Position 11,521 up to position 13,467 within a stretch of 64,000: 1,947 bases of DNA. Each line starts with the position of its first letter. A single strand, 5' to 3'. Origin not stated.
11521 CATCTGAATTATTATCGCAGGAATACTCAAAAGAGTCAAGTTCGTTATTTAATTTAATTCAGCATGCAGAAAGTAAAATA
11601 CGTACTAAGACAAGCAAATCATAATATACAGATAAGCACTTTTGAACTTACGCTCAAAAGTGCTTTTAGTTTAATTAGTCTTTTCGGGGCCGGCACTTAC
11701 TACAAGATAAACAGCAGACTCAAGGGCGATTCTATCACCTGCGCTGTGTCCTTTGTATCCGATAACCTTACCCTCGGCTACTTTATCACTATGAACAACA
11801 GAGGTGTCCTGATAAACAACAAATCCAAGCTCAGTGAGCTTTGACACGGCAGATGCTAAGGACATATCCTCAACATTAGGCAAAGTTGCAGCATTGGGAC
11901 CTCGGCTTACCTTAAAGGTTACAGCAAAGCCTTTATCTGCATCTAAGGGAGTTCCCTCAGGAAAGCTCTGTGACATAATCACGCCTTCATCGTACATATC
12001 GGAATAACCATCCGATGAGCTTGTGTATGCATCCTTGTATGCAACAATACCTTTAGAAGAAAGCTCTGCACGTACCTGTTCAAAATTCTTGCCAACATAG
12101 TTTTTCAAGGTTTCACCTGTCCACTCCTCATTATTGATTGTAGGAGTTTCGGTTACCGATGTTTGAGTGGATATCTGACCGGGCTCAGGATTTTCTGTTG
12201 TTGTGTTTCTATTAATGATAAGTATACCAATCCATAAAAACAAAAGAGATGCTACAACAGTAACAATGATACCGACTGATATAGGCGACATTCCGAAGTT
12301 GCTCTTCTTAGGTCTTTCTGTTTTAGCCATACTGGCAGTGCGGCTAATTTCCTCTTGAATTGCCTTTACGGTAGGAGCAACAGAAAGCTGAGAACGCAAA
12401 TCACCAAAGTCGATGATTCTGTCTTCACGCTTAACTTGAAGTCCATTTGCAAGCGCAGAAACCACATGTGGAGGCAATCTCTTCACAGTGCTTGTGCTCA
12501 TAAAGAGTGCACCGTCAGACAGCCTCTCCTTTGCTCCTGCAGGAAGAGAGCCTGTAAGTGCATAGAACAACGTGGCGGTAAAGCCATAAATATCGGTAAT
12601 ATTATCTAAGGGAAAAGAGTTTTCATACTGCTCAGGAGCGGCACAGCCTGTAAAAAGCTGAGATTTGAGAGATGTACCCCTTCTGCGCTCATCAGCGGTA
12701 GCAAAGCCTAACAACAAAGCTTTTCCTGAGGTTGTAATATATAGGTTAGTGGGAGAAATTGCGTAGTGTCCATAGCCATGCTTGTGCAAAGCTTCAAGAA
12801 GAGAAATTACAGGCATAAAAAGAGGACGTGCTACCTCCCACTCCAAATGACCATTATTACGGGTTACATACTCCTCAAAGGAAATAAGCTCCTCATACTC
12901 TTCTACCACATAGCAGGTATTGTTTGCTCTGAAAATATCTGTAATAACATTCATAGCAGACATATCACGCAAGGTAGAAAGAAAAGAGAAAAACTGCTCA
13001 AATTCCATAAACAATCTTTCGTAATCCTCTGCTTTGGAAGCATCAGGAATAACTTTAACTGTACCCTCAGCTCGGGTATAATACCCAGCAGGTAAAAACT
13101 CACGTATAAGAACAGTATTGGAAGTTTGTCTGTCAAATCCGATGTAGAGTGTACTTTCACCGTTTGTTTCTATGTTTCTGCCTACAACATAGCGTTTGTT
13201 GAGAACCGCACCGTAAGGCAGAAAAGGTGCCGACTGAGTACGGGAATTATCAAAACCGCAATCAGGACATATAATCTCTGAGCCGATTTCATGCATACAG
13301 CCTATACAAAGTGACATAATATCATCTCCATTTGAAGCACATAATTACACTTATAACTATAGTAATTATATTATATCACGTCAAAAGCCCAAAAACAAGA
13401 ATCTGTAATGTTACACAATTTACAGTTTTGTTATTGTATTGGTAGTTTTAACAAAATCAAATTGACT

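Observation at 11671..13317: PASTA-domain pseudokinase with a Zn ribbon, near an intact PknB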

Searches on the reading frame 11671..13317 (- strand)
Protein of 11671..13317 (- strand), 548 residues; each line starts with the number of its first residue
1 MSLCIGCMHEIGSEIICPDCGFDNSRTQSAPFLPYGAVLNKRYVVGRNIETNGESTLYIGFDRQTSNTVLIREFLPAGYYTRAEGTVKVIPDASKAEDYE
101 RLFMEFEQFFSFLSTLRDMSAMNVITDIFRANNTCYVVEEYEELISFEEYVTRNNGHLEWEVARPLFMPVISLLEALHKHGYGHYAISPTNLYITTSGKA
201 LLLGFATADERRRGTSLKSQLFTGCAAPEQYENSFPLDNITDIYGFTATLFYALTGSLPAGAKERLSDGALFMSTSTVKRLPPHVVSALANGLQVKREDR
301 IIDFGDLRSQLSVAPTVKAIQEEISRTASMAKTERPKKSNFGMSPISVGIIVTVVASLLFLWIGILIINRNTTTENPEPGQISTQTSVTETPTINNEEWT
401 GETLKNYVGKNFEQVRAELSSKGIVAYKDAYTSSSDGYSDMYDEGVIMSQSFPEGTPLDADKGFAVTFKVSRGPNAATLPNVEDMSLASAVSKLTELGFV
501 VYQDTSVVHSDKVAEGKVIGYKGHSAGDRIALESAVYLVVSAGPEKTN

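Call 3: search_protein_families(library=pfam, proteins=[window:11671-13317:-], max_evalue=0.1)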
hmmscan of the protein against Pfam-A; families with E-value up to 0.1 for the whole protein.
window:11671-13317:- (548 aa): 3 families
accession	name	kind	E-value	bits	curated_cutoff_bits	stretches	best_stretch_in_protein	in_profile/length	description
PF03793.24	PASTA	-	1.1e-16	60.9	23.2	2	478-541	2-63/64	PASTA domain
PF00069.31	Pkinase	-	3.9e-09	36.7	31.7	1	88-267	30-204/263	Protein kinase domain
PF07714.23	PK_Tyr_Ser-Thr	-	0.03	14.1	23.1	1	87-260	33-205/258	Protein tyrosine and serine/threonine kinase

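Call 4: search_protein_families(library=ncbifam, proteins=[window:11671-13317:-], max_evalue=0.1)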
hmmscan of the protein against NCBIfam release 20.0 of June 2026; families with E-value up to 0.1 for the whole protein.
window:11671-13317:- (548 aa): 7 families
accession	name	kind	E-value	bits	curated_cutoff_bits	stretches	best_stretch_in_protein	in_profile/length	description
NF033483.0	PknB_PASTA_kin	equivalog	3.9e-26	92.2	450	2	377-541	410-563/563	Stk1 family PASTA domain-containing Ser/Thr kinase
NF038150.1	lanthi_synth_IV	equivalog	5.8e-16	58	650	1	34-325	182-460/851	class IV lanthionine synthetase LanL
NF047741.1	antiphage_MADS6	equivalog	7.7e-12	44.5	460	1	130-322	268-468/612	methylation-associated defense system protein kinase MAD6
NF052427.1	StpK7MSMEG_1200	equivalog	3.2e-08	32.5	900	1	153-364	100-318/601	serine/threonine protein kinase StpK7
NF053615.1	SerThrKinAfsKStmc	equivalog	0.0019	16.9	1300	1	143-329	95-280/809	protein serine/threonine kinase AfsK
NF038151.1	lanthi_synth_III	equivalog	0.0048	15.3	575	1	111-255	275-424/833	class III lanthionine synthetase LanKC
NF009956.0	PRK13422.1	equivalog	0.065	12.6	582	0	83-133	152-202/298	F0F1 ATP synthase subunit gamma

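Call 5: search_solved_structures(query=window:11671-13317:-, max_evalue=1, show_alignments=3)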
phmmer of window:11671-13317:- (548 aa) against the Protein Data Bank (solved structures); distinct sequences matched with E-value up to 1: 150 (the best 60 are shown).
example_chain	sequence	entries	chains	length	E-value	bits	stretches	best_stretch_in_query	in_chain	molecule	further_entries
5hnv_A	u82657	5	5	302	7.7e-11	44.4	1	33-302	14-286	PpkA N terminal | PpkA-294 | PpkA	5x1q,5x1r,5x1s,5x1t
2h34_A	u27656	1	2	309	1.5e-07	33.5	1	161-312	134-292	Serine/threonine-protein kinase pknE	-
3py9_A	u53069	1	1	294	9.6e-07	30.9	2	435-532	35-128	Protein kinase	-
3m9g_A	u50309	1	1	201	1.6e-06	30.2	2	435-533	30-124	Protein kinase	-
2kui_A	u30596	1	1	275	8.2e-06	27.8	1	461-545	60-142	Serine/threonine-protein kinase pknB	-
4red_A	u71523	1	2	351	4.5e-05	25.4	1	133-298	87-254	5'-AMP-activated protein kinase catalytic subunit alpha-1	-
4d2p_A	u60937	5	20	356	4.7e-05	25.3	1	113-297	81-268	MATERNAL EMBRYONIC LEUCINE ZIPPER KINASE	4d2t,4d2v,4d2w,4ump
4umt_A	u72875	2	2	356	4.9e-05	25.3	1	113-297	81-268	MATERNAL EMBRYONIC LEUCINE ZIPPER KINASE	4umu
4cqg_A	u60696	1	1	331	5e-05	25.3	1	125-264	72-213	Maternal embryonic leucine zipper kinase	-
9ymt_A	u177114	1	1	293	5e-05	25.2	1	91-267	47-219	Serine/Threonine Kinase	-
4eqm_A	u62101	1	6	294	5e-05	25.2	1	91-267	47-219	Protein kinase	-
4bfm_A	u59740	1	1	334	5.1e-05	25.2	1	125-264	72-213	MATERNAL EMBRYONIC LEUCINE ZIPPER KINASE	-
4umq_A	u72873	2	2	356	5.3e-05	25.2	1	113-297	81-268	MATERNAL EMBRYONIC LEUCINE ZIPPER KINASE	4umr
5tvt_A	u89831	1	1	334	6.4e-05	24.9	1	113-263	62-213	Maternal embryonic leucine zipper kinase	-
5ih8_A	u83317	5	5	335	6.5e-05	24.9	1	113-263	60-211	Maternal embryonic leucine zipper kinase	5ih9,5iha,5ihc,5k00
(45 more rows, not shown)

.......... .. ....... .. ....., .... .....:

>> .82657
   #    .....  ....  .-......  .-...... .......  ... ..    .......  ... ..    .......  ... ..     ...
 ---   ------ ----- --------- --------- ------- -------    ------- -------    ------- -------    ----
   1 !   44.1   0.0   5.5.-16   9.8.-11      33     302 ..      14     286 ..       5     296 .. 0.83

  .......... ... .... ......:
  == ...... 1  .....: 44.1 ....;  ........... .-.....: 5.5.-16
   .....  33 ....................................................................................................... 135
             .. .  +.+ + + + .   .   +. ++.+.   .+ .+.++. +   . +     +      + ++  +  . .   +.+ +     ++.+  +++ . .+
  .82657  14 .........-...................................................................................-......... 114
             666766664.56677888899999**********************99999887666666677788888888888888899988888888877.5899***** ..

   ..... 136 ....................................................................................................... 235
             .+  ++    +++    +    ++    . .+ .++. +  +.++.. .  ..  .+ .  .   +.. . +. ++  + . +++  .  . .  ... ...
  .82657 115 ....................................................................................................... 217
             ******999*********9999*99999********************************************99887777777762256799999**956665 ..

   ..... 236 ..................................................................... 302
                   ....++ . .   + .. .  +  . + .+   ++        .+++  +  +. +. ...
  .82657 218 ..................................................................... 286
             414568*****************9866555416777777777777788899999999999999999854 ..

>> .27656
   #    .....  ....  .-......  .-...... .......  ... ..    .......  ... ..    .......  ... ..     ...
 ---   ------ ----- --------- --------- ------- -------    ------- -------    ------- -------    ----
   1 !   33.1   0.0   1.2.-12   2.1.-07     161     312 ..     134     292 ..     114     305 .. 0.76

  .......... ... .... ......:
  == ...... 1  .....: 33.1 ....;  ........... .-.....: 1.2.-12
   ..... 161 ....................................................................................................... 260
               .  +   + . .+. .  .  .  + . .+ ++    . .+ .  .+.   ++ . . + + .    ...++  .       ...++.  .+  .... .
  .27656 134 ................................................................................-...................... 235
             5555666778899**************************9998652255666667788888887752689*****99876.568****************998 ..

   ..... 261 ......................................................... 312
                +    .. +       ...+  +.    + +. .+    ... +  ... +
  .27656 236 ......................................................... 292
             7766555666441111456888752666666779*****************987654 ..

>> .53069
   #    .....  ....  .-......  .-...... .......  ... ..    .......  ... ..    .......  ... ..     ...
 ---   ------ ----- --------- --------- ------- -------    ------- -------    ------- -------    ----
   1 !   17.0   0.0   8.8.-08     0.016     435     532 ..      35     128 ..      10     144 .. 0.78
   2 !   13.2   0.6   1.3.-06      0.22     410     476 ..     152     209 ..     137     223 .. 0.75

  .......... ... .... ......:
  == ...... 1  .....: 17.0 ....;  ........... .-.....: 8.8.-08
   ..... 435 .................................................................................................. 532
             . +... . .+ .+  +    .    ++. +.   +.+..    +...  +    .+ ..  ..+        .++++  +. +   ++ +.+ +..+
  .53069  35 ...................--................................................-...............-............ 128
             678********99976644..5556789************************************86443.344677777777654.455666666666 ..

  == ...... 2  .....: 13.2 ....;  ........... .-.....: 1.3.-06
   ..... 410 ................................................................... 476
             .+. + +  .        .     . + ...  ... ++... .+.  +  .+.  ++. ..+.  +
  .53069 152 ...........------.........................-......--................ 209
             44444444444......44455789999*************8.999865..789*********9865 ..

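Call 7: find_homologous_proteins(query=window:11671-13317:-, max_evalue=0.00001)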
Query window:11671-13317:- (548 aa): 2446 proteins with E <= 0.00001 among 8000 candidates; the best 120 are listed.
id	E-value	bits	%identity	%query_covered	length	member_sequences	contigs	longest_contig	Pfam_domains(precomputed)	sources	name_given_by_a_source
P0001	0.0e+0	1230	100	100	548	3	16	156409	PF00069.32,PF03793.25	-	-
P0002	0.0e+0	1132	90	100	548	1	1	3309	PF00069.32,PF03793.25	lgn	-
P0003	0.0e+0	1122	90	100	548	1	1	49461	PF00069.32,PF03793.25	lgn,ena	-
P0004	0.0e+0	1118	89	100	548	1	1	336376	PF00069.32,PF03793.25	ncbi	-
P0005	0.0e+0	1081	86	100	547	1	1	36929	PF00069.32,PF03793.25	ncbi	-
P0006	0.0e+0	1070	86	100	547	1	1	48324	PF00069.32,PF03793.25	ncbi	-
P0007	0.0e+0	1068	86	100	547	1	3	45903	PF00069.32,PF03793.25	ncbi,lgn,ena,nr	ncbi:MAG: PASTA domain-containing protein [Ruminococcus sp.]|nr:PASTA domain-containing protein [Rum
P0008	0.0e+0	1067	85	100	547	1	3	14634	PF00069.32,PF03793.25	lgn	-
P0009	0.0e+0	1065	85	100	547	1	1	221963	PF00069.32,PF03793.25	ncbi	-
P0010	0.0e+0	1057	84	100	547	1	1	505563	PF00069.32,PF03793.25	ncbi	-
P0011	0.0e+0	1053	85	100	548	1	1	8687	PF00069.32,PF03793.25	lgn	-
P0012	0.0e+0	1052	85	100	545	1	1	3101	PF00069.32,PF03793.25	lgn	-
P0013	0.0e+0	1030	82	100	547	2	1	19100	PF00069.32,PF03793.25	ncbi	-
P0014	3.4e-298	1007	80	100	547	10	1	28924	PF00069.32,PF03793.25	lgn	-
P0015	1.2e-288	976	79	100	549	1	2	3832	PF00069.32,PF03793.25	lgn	-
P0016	3.4e-288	974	79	100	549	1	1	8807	PF00069.32,PF03793.25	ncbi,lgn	-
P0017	2.4e-283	958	76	100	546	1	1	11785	PF00069.32,PF03793.25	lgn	-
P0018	5.4e-282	954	77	100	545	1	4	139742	PF00069.32,PF03793.25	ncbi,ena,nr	ncbi:MAG: PASTA domain-containing protein [Clostridia bacterium]|nr:PASTA domain-containing protein 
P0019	9.4e-281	950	76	100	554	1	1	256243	PF00069.32,PF03793.25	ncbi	-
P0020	1.6e-280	949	76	99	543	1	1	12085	PF00069.32,PF03793.25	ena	-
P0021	1.6e-280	949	76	99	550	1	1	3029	PF00069.32,PF03793.25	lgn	-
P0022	6.4e-280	947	77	99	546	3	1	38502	PF00069.32,PF03793.25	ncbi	-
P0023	1.7e-277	939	75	99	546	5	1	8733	PF00069.32,PF03793.25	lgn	-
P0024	3.3e-276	935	74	99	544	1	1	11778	PF00069.32,PF03793.25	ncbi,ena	-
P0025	7.9e-275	930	76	99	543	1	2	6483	PF00069.32,PF03793.25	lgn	-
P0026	1.4e-274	929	74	99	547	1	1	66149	PF00069.32,PF03793.25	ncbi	ncbi:MAG: PASTA domain-containing protein [Ruminococcus sp.]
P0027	4.0e-273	925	74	99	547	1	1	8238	PF00069.32,PF03793.25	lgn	-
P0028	2.6e-271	919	73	100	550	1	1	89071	PF00069.32,PF03793.25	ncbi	-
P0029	1.1e-267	907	71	100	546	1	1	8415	PF00069.32,PF03793.25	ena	-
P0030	4.3e-267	905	71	99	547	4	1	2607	PF00069.32,PF03793.25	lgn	-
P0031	5.7e-266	901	72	99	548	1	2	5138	PF00069.32,PF03793.25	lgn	-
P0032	1.6e-265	900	72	99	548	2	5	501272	PF00069.32,PF03793.25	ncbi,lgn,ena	-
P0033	8.5e-265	897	73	99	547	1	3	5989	PF00069.32,PF03793.25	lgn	-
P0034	9.4e-265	897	73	99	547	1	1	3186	PF00069.32,PF03793.25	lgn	-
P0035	2.2e-264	896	73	99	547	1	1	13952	PF00069.32,PF03793.25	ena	-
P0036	6.3e-264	894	73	99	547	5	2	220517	PF00069.32,PF03793.25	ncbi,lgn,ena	-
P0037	7.0e-264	894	73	99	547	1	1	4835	PF00069.32,PF03793.25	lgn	-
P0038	1.3e-263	893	73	99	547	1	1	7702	PF00069.32,PF03793.25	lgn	-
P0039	3.0e-263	892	73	99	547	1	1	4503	PF00069.32,PF03793.25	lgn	-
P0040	5.4e-261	885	70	99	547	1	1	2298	PF00069.32,PF03793.25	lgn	-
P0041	3.0e-260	882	71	99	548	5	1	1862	PF00069.32,PF03793.25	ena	-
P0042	3.1e-260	882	70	100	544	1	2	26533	PF00069.32,PF03793.25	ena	-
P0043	2.8e-255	866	71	99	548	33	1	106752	PF00069.32,PF03793.25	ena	-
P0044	5.5e-255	865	71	99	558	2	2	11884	PF00069.32,PF03793.25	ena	-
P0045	1.3e-252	857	70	100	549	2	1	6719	PF00069.32,PF03793.25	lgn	-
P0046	1.9e-252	856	70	99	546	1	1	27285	PF00069.32,PF03793.25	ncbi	-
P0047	3.9e-252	855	70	99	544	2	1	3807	PF00069.32,PF03793.25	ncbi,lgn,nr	ncbi:MAG: PASTA domain-containing protein [Eubacteriales bacterium]|nr:PASTA domain-containing prote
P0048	4.2e-252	855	71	100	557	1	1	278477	PF00069.32,PF03793.25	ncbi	-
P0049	1.6e-251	853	71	99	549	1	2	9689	PF00069.32,PF03793.25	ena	-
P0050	3.5e-251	852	70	99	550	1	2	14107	PF00069.32,PF03793.25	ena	-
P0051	1.2e-250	851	68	100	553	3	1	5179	PF00069.32,PF03793.25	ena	-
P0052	1.7e-250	850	69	100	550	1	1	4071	PF00069.32,PF03793.25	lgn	-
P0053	2.7e-250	849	69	100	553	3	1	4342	PF00069.32,PF03793.25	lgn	-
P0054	9.2e-249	844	69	99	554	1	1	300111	PF00069.32,PF03793.25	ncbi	-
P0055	3.5e-247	839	68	100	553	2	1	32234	PF00069.32,PF03793.25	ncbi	-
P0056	7.3e-240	815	69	99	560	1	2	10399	PF00069.32,PF03793.25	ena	-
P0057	3.0e-237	806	72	91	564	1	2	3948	PF00069.32,PF03793.25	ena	-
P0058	2.9e-235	800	72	91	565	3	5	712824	PF00069.32,PF03793.25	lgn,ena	-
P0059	1.3e-232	791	66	99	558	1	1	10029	PF00069.32,PF03793.25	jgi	-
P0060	8.7e-220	749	61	99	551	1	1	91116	PF00069.32,PF03793.25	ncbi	-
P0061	9.4e-218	742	60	100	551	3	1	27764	PF00069.32,PF03793.25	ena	-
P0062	9.4e-217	739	60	100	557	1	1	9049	PF00069.32,PF03793.25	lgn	-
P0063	9.4e-217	739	60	100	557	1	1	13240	PF00069.32,PF03793.25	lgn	-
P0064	1.4e-216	738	60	100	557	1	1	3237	PF00069.32,PF03793.25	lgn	-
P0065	1.4e-216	738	60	100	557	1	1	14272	PF00069.32,PF03793.25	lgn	-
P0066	1.4e-216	738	60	100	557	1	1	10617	PF00069.32,PF03793.25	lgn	-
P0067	3.4e-216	737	60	100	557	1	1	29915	PF00069.32,PF03793.25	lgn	-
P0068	3.4e-216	737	60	100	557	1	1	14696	PF00069.32,PF03793.25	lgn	-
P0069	3.4e-216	737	60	100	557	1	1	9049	PF00069.32,PF03793.25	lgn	-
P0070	3.4e-216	737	60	100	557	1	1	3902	PF00069.32,PF03793.25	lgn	-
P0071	1.2e-215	735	60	100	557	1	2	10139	PF00069.32,PF03793.25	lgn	-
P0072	1.7e-215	735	60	100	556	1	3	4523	PF00069.32,PF03793.25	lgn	-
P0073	3.9e-215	733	60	99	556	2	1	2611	PF00069.32,PF03793.25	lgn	-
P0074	2.6e-214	731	60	99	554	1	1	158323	PF00069.32,PF03793.25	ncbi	-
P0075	4.3e-214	730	59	100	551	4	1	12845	PF00069.32,PF03793.25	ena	-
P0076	7.7e-214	729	60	100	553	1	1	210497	PF00069.32,PF03793.25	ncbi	-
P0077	7.7e-214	729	60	100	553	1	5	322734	PF00069.32,PF03793.25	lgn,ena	-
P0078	7.8e-214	729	60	100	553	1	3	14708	PF00069.32,PF03793.25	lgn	-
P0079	1.5e-213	728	60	100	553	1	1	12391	PF00069.32,PF03793.25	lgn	-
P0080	1.6e-213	728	61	99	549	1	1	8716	PF00069.32,PF03793.25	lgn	-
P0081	1.8e-213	728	60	100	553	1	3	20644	PF00069.32,PF03793.25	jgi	-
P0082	3.4e-213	727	59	100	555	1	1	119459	PF00069.32,PF03793.25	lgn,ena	-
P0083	5.1e-213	726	61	99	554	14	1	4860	PF00069.32,PF03793.25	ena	-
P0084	6.4e-213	726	59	100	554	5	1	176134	PF00069.32,PF03793.25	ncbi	-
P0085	8.3e-213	726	59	100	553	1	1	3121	PF00069.32,PF03793.25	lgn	-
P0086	1.6e-212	725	59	100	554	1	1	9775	PF00069.32,PF03793.25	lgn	-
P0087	1.7e-212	725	60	100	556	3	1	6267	PF00069.32,PF03793.25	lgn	-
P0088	2.0e-212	724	59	100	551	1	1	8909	PF00069.32,PF03793.25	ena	-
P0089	4.2e-212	723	60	99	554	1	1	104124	PF00069.32,PF03793.25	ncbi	-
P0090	3.6e-211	720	59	100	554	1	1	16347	PF00069.32,PF03793.25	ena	-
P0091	4.4e-211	720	60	100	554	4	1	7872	PF00069.32,PF03793.25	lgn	-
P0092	4.6e-211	720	59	100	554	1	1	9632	PF00069.32,PF03793.25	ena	-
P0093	5.4e-211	720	60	99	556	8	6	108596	PF00069.32,PF03793.25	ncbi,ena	-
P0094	2.9e-210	717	59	99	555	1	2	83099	PF00069.32,PF03793.25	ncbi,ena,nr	ncbi:MAG: PASTA domain-containing protein [Ruminococcus sp.]|nr:PASTA domain-containing protein [Rum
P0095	3.0e-210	717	59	99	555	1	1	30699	PF00069.32,PF03793.25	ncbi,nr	ncbi:MAG: PASTA domain-containing protein [Ruminococcus sp.]|nr:PASTA domain-containing protein [Rum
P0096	8.0e-210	716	59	99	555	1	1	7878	PF00069.32,PF03793.25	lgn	-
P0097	2.7e-209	714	59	100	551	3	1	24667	PF00069.32,PF03793.25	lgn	-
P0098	2.1e-208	711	59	100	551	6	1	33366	PF03793.25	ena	-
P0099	3.3e-208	711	59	100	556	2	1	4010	PF00069.32,PF03793.25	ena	-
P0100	4.0e-208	710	59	99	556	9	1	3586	PF00069.32,PF03793.25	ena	-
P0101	4.2e-208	710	59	100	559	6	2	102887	PF00069.32,PF03793.25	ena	-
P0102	9.0e-208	709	59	100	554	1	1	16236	PF00069.32,PF03793.25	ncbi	-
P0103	5.4e-206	703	58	99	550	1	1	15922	PF00069.32,PF03793.25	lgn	-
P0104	7.9e-206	703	58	100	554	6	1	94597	PF00069.32,PF03793.25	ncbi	-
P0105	1.6e-205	702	57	100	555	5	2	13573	PF00069.32,PF03793.25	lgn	-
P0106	9.8e-205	699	58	99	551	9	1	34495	PF00069.32,PF03793.25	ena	-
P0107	2.7e-204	698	59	99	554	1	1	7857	PF00069.32,PF03793.25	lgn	-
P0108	2.9e-181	622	55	99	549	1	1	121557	PF00069.32,PF03793.25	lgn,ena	-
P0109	8.1e-179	614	54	100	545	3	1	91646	PF07714.24,PF00069.32,PF03793.25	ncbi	-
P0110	1.7e-177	609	53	100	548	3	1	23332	PF00069.32,PF03793.25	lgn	-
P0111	2.9e-177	608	52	100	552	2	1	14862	PF07714.24,PF00069.32,PF03793.25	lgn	-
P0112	4.3e-177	608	53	100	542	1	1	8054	PF07714.24,PF00069.32,PF03793.25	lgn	-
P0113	1.9e-176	606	53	100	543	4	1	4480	PF07714.24,PF00069.32,PF03793.25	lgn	-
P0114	5.0e-176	604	53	100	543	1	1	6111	PF07714.24,PF00069.32,PF03793.25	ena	-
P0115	5.3e-176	604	53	99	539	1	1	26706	PF07714.24,PF00069.32,PF03793.25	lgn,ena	-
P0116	6.7e-176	604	53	100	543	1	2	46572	PF07714.24,PF00069.32,PF03793.25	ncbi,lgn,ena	-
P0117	2.0e-175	602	53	100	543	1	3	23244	PF07714.24,PF00069.32,PF03793.25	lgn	-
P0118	2.1e-175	602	54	99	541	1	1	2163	PF07714.24,PF00069.32,PF03793.25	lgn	-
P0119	2.6e-175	602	53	99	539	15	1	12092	PF07714.24,PF00069.32,PF03793.25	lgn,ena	-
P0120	3.0e-175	602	53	100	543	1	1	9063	PF07714.24,PF00069.32,PF03793.25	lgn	-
